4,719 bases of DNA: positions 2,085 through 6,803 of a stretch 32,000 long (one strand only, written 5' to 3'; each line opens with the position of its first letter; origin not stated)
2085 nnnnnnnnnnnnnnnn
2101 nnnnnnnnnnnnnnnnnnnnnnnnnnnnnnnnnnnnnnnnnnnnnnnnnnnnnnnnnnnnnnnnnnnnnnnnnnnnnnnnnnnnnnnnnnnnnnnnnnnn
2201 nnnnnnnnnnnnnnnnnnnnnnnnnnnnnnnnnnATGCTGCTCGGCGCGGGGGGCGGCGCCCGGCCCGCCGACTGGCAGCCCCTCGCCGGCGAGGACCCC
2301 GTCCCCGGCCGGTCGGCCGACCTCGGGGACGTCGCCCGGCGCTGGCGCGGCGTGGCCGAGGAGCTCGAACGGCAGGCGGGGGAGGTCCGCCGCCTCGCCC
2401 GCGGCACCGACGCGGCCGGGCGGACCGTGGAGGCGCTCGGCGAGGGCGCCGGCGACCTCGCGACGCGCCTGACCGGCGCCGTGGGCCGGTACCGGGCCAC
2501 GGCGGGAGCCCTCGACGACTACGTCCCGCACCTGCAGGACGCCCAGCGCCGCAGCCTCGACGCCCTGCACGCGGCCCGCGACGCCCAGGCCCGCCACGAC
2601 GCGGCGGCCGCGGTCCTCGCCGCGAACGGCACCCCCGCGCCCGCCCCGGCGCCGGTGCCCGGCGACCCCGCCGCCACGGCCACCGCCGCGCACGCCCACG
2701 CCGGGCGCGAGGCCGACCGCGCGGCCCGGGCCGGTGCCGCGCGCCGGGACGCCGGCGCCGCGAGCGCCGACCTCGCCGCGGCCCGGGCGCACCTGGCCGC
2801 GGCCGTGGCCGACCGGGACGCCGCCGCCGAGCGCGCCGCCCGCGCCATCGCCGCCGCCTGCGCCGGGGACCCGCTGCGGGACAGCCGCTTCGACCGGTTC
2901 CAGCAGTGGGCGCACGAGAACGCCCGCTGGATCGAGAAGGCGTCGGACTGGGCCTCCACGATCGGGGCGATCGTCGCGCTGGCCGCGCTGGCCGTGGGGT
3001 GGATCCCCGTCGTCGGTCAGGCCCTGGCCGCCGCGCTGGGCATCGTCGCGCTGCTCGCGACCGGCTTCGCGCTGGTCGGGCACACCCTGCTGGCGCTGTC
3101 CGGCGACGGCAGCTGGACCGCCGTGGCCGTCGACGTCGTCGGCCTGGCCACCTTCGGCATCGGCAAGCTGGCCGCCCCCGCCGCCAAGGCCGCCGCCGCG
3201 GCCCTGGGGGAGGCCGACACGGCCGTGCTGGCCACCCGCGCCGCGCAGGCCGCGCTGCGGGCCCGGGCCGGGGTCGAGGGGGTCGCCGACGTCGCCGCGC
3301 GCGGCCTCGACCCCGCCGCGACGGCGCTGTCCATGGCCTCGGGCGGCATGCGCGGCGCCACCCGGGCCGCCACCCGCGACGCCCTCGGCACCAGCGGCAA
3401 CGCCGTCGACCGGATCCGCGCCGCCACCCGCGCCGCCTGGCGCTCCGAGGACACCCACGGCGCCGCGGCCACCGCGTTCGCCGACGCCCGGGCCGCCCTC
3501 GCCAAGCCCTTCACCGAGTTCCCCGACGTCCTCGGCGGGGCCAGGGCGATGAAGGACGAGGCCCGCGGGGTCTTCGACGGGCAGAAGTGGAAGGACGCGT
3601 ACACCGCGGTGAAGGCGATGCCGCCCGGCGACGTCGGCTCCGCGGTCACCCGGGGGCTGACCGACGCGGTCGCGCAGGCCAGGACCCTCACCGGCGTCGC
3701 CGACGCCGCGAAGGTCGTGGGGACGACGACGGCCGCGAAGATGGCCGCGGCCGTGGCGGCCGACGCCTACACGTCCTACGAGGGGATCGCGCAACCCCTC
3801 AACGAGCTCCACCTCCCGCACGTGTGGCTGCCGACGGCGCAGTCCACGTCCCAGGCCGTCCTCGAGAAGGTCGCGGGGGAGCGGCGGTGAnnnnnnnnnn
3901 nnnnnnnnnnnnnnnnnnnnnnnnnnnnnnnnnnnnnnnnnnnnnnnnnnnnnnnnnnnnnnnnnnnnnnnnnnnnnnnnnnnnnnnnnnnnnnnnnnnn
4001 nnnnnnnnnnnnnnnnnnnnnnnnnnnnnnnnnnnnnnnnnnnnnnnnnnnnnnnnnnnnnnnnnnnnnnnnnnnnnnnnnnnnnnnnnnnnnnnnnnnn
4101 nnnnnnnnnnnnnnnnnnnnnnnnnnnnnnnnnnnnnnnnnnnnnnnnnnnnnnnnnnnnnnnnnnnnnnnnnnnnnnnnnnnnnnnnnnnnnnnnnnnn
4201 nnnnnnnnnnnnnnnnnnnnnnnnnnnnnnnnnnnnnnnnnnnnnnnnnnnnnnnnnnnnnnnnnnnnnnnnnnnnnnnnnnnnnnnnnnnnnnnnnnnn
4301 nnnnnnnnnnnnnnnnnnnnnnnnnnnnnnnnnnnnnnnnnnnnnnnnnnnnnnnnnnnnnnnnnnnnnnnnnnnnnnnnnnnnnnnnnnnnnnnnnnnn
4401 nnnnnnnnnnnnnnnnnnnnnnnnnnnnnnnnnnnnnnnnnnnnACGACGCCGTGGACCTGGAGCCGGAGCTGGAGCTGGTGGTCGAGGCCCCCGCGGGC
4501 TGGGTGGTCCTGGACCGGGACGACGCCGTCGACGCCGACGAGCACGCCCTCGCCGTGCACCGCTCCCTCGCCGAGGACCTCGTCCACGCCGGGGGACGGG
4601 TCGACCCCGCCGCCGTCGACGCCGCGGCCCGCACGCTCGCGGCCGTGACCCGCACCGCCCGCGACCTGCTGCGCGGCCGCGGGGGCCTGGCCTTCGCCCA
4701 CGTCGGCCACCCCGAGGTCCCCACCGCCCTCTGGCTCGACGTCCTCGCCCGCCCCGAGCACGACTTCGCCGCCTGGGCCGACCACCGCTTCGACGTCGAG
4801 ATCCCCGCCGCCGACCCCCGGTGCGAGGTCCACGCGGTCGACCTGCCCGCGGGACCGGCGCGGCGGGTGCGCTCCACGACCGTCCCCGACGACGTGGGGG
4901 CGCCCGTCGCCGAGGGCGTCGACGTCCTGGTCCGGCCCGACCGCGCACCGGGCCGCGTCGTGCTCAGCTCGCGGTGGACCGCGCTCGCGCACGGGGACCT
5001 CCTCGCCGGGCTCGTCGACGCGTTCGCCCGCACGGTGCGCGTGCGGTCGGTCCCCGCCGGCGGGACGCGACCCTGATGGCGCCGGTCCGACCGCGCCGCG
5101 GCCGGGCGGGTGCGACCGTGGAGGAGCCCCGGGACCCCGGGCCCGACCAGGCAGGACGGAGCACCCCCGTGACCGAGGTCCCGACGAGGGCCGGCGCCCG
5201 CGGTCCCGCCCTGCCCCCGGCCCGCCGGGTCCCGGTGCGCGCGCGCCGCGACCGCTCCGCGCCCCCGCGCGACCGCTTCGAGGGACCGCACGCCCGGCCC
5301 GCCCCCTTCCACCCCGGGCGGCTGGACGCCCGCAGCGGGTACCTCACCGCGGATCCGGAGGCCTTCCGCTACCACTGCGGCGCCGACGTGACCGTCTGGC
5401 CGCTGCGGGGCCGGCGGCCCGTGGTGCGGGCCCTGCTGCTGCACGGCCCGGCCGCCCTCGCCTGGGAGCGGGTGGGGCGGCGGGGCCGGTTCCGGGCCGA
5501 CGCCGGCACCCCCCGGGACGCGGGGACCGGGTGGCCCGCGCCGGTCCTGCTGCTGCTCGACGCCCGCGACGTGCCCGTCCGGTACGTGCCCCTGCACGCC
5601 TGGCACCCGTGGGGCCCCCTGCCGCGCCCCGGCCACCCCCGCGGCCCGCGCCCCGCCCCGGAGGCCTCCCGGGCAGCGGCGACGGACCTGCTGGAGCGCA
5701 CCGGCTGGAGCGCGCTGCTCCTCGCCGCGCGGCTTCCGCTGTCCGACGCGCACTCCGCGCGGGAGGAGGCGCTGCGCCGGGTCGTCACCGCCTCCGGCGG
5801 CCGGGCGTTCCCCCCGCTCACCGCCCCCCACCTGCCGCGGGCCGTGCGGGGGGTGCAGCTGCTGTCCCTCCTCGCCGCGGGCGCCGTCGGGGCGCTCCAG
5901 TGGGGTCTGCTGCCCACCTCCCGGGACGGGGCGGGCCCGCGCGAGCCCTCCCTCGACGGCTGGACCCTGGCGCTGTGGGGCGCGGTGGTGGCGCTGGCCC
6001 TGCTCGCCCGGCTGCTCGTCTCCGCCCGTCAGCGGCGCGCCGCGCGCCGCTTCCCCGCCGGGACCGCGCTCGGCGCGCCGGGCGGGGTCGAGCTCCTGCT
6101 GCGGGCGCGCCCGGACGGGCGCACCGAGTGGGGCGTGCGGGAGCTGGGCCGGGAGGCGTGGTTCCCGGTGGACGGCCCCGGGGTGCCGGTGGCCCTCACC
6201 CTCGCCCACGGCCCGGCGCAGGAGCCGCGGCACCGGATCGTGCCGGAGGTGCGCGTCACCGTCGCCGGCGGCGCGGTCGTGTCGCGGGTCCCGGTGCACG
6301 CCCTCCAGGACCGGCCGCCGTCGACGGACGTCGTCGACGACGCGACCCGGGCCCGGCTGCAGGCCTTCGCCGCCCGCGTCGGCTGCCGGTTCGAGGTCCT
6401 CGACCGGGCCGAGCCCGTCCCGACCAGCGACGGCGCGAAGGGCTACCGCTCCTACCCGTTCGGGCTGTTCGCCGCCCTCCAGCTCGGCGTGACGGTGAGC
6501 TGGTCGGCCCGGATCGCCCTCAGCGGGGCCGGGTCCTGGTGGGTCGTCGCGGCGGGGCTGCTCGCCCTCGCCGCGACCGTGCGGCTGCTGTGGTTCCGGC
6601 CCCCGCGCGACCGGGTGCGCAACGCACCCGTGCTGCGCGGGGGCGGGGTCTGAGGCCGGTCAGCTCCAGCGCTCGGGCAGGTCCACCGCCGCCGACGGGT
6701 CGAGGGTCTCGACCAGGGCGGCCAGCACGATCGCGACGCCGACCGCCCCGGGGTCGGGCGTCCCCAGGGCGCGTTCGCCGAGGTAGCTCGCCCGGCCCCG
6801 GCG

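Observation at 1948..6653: Translationally coupled five-gene cluster resembling an orphan type VII-style effector module with several unassigned components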

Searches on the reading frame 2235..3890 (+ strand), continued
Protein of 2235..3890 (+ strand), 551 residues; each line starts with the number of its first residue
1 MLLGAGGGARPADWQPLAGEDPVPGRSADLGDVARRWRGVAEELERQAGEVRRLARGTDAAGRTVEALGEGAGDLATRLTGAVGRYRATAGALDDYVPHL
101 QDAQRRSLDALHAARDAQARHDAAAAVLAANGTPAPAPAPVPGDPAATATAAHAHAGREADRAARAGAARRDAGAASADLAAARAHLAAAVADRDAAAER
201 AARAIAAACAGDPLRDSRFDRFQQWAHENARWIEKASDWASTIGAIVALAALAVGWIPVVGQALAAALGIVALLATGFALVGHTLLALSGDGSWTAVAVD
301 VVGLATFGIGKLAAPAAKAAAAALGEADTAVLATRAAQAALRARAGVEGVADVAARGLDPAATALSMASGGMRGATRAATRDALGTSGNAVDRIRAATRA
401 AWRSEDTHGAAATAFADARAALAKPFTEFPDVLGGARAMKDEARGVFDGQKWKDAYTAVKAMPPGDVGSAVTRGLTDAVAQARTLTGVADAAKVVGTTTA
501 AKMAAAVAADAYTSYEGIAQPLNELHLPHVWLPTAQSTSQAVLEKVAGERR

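Call 93: get_annotated_region(hit=H14, flank=9000)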
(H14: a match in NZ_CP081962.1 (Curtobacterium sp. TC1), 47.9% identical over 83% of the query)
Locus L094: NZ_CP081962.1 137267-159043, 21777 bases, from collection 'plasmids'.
description: Curtobacterium sp. TC1 plasmid pTCL, complete sequence
organism: Curtobacterium sp. TC1 (NCBI taxid 2862880)
taxonomy: Bacteria; Actinomycetota; Actinomycetes; Micrococcales; Microbacteriaceae; Curtobacterium; Curtobacterium sp. TC1
host: -; source: Medicago sativa,cell culture,seed coat,seed coat; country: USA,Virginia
typing (MOB-suite, as given by PLSDB): non-mobilizable
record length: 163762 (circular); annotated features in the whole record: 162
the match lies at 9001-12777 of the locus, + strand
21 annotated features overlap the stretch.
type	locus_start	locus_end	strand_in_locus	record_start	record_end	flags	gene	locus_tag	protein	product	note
CDS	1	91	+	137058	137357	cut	-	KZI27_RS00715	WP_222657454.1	hypothetical protein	-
CDS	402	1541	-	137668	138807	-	-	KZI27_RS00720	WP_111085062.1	NAD(P)/FAD-dependent oxidoreductase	-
CDS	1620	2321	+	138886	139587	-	-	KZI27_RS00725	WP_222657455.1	TetR/AcrR family transcriptional regulator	-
CDS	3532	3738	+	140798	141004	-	-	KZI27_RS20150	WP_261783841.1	hypothetical protein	-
CDS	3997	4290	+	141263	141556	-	-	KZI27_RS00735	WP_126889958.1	WXG100 family type VII secretion target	-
CDS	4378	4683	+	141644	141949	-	-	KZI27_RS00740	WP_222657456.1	hypothetical protein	-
CDS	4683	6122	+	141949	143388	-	-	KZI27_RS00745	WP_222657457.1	hypothetical protein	-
CDS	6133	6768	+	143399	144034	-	-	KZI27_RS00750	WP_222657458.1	hypothetical protein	-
CDS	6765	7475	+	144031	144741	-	-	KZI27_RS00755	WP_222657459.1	hypothetical protein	-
CDS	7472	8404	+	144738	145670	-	-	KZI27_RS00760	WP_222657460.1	hypothetical protein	-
CDS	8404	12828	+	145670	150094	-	-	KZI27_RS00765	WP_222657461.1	FtsK/SpoIIIE domain-containing protein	-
CDS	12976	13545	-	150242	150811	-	-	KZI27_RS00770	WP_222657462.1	recombinase family protein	GO:0006310 - DNA recombination [Evidence IEA]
CDS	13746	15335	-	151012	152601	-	-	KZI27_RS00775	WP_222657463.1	glycoside hydrolase family 32 protein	-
CDS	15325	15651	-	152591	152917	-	-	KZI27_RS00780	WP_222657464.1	hypothetical protein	-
CDS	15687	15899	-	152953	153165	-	-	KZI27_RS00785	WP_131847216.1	twin-arginine translocase TatA/TatE family subunit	GO:0015031 - protein transport [Evidence IEA]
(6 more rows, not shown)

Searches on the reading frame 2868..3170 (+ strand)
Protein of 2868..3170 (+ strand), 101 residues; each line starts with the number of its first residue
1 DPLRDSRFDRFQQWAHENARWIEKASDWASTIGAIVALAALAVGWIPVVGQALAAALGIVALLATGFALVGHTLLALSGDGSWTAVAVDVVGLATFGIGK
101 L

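Call 27: find_related_loci(query=A4, collection=genome_contigs, flank=10000)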
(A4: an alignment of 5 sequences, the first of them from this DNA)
Query A4 (101 aa) in genome_contigs; peptide patterns used: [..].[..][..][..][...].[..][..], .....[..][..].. (x = any residue, [..] = any of these).
274 stretches matched a pattern; 205 encode a relative of the query (tblastn E <= 1e-3); the best 80 are kept; 80 distinct loci.
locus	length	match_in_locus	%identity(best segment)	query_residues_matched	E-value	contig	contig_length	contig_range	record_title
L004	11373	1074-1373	59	1-100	1e-32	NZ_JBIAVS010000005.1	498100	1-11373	Streptomyces sp. NPDC001530 NPDC001530_130_G12.ctg-0005, whole genome shotgun sequence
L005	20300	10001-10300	59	1-100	4e-32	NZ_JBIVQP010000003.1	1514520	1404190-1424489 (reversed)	Streptomyces sp. NPDC092369 NPDC092369_168_H10.ctg-0003, whole genome shotgun sequence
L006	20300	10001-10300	58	1-100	1e-31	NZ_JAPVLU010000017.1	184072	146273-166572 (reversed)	Streptomyces sp. H39-S7 NODE_17_length_184072_cov_14.110517, whole genome shotgun sequence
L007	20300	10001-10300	58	1-100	2e-31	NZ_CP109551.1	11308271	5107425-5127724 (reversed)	Streptomyces sp. NBC_01390 chromosome, complete genome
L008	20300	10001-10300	57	1-100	2e-30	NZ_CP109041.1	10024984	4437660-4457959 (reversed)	Streptomyces sp. NBC_00645 chromosome, complete genome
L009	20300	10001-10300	57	1-100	5e-31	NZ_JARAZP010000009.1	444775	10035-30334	Streptomyces turgidiscabies strain ATCC 700248 NODE_9_length_444775_cov_31.241875, whole genome shotgun sequence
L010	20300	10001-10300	59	1-100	1e-30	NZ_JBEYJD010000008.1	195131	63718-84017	Streptomyces sp. NPDC006733 NPDC006733_126_H6.ctg-0008, whole genome shotgun sequence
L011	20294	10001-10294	57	1-98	1e-30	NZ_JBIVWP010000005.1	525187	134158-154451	Streptomyces sp. NPDC091025 NPDC091025_362_C6.ctg-0005, whole genome shotgun sequence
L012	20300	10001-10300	58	1-100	2e-30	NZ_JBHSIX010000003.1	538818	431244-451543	Streptomyces fildesensis strain CGMCC 4.5735 GCM70023132_40, whole genome shotgun sequence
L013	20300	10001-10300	58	1-100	3e-30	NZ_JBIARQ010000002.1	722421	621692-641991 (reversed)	Streptomyces sp. NPDC002328 NPDC002328_1_E6.ctg-0002, whole genome shotgun sequence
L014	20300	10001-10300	59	1-100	4e-30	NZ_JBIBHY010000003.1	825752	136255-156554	Streptomyces sp. NPDC008092 NPDC008092_171_H10.ctg-0003, whole genome shotgun sequence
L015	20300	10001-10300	56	1-100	5e-30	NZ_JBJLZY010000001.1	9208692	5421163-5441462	Streptomyces sp. MMS24-I2-30 contig1, whole genome shotgun sequence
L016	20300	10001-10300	56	1-100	2e-29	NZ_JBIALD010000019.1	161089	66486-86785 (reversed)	Streptomyces sp. NPDC005017 NPDC005017_3_C5.ctg-0019, whole genome shotgun sequence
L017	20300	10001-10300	51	1-100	4e-29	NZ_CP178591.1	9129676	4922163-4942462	Streptomyces sp. A5-4 chromosome, complete genome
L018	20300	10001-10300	58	1-100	8e-29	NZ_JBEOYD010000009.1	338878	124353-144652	Streptomyces sp. NPDC001980 NPDC001980_269_F12.ctg-0009, whole genome shotgun sequence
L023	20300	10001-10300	55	1-100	3e-28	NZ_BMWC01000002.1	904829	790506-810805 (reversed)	Streptomyces lomondensis strain JCM 4866 sequence02, whole genome shotgun sequence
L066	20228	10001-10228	58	26-101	5e-23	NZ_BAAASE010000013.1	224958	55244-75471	Streptomyces coeruleofuscus strain JCM 4358 sequence13, whole genome shotgun sequence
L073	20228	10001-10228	57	26-101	2e-22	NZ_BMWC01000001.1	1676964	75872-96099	Streptomyces lomondensis strain JCM 4866 sequence01, whole genome shotgun sequence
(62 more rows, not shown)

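Call 64: search_protein_families(library=pfam, proteins=[L066:3798-4688:+, L066:5011-7098:+, L066:7098-8396:+, L066:11380-11919:-, L066:12054-13049:+, L066:13398-14588:+, L066:14759-15856:+, L066:17834-18454:+, L066:19468-20223:-, L066:432-800:+], max_evalue=0.001)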
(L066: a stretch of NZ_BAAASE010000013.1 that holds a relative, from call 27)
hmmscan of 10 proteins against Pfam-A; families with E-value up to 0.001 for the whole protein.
L066:3798-4688:+ (297 aa): 0 families

L066:5011-7098:+ (696 aa): 7 families
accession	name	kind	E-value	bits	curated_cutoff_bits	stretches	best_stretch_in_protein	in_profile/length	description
PF13641.12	Glyco_tranf_2_3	-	2.3e-36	126.4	27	1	325-543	2-230/230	Glycosyltransferase like family 2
PF01522.26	Polysacc_deac_1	-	2.6e-36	124.8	23.1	1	52-161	4-112/124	Polysaccharide deacetylase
PF00535.33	Glycos_transf_2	-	4.8e-31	108.4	23.3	1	327-489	1-167/168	Glycosyl transferase family 2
PF13632.12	Glyco_trans_2_3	-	6.1e-30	105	27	1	404-597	2-195/198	Glycosyl transferase family group 2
PF13506.12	Glyco_transf_21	-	5.8e-22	78.4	21.7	1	388-541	18-173/174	Glycosyl transferase family 21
PF03142.21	Chitin_synth_2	-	2.6e-10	40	27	1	395-488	196-291/527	Chitin synthase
PF10111.15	Glyco_tranf_2_2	-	4.2e-07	30.2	27.3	1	327-415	1-96/276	Glycosyltransferase like family 2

L066:7098-8396:+ (433 aa): 1 family
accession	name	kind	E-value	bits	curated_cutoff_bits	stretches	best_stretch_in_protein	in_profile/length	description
PF01757.29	Acyl_transf_3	-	6.3e-26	91.6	31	1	52-401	2-323/326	Acyltransferase domain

L066:11380-11919:- (180 aa): 0 families

L066:12054-13049:+ (332 aa): 0 families

L066:13398-14588:+ (397 aa): 1 family
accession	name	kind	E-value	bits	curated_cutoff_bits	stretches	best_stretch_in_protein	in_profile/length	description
PF07690.21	MFS_1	-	1.2e-22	80.7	33.4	1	4-333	26-344/347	Major Facilitator Superfamily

L066:14759-15856:+ (366 aa): 2 families
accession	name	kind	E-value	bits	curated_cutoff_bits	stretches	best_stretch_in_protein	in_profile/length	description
PF02602.20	HEM4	-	2.6e-34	118.8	27.5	1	10-252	1-231/231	Uroporphyrinogen-III synthase HemD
PF00486.34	Trans_reg_C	-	6.6e-12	45.8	26.2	1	290-353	8-77/77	Transcriptional regulatory protein, C terminal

L066:17834-18454:+ (207 aa): 0 families

L066:19468-20223:- (252 aa): 0 families

L066:432-800:+ (123 aa): 0 families

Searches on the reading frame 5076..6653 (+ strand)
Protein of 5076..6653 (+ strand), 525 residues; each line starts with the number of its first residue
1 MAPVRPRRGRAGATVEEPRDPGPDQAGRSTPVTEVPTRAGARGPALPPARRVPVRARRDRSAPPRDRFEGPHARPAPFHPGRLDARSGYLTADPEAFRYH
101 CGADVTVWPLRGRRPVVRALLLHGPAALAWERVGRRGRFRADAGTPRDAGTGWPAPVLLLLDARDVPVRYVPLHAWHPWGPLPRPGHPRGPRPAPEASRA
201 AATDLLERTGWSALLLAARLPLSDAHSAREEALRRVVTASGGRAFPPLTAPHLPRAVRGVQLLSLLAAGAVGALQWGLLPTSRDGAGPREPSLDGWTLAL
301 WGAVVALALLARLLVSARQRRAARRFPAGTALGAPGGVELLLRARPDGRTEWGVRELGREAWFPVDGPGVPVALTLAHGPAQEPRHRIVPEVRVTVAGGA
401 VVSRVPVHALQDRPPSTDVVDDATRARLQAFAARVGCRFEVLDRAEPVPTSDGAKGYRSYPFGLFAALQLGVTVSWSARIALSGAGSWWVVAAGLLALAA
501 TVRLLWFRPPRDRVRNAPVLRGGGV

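Call 4: search_protein_families(library=pfam, proteins=[window:5076-6653:+], max_evalue=1)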
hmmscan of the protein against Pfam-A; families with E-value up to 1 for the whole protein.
window:5076-6653:+ (525 aa): 1 family
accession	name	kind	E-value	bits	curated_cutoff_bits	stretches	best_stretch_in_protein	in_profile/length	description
PF13565.12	HTH_32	-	0.55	11.3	33.7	1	183-235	21-71/73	Homeodomain-like domain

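Call 5: search_protein_families(library=ncbifam, proteins=[window:5076-6653:+], max_evalue=1)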
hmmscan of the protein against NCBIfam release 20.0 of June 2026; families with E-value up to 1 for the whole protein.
window:5076-6653:+ (525 aa): 1 family
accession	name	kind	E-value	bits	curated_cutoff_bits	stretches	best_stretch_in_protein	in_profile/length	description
NF058595.1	invert_tail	domain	0.57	10.5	37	1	286-326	15-54/113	lipo-invert putative C-terminal anchoring domain-containing protein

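Call 17: find_homologous_proteins(query=window:5076-6650:+, max_evalue=0.001)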
Query window:5076-6650:+ (525 aa): 2 proteins with E <= 0.001 among 8000 candidates.
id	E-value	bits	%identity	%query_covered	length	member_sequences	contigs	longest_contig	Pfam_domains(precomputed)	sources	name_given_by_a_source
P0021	0.0e+0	1111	97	100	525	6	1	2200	-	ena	-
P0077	8.7e-83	297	45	85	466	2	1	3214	-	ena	-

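Call 62: predict_structure(alignment_id=A5)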
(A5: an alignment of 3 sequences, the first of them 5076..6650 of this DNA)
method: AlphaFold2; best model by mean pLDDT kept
length: 525 residues; sequences in the alignment: 3
mean_pLDDT: 46.0   pTM: 0.31
mean pLDDT of the five models: 46.0, 44.0, 41.4, 40.3, 38.7
residues with pLDDT >= 90: 0; 70-90: 39; 50-70: 162; < 50: 324
segments of 3 or more residues with pLDDT < 50: 1-80, 94-107, 133-153, 175-193, 227-262, 268-270, 272-274, 276-293, 311-340, 344-346, 348-356, 358-371, 379-387, 397-402, 443-465, 501-525
pLDDT, mean of each block of 10 residues (from residue 1): 33 30 31 30 34 32 28 37 55 48 48 72 65 45 35 62 70 50 36 57 69 73 55 37 27 41 49 43 38 48 53 44 28 34 46 47 41 55 43 55 58 56 69 61 37 27 45 53 54 54 37 25 27
secondary structure, 60 per line:
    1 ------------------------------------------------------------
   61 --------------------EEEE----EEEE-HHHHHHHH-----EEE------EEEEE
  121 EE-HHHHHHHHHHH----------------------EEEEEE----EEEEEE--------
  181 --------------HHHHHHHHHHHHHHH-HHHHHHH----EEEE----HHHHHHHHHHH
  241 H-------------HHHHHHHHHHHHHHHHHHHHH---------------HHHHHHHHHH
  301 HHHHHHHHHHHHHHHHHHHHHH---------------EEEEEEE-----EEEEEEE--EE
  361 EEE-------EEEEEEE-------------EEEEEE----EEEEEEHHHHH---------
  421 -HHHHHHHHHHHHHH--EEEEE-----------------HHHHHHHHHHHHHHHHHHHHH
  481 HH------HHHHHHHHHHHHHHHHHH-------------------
elements in order: E81-84 E89-92 H94-101 E107-109 E116-122 H124-134 E157-162 E167-172 H195-209 H211-217 E222-225 H230-241 H255-275 H291-322 E338-344 E350-356 E359-363 E371-377 E391-396 E401-406 H407-411 H422-435 E438-442 H460-482 H489-506

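Call 90: search_protein_families(library=padloc, proteins=[window:5076-6650:+], max_evalue=0.01)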
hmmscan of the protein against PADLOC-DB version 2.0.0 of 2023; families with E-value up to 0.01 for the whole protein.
window:5076-6650:+ (525 aa): 0 families
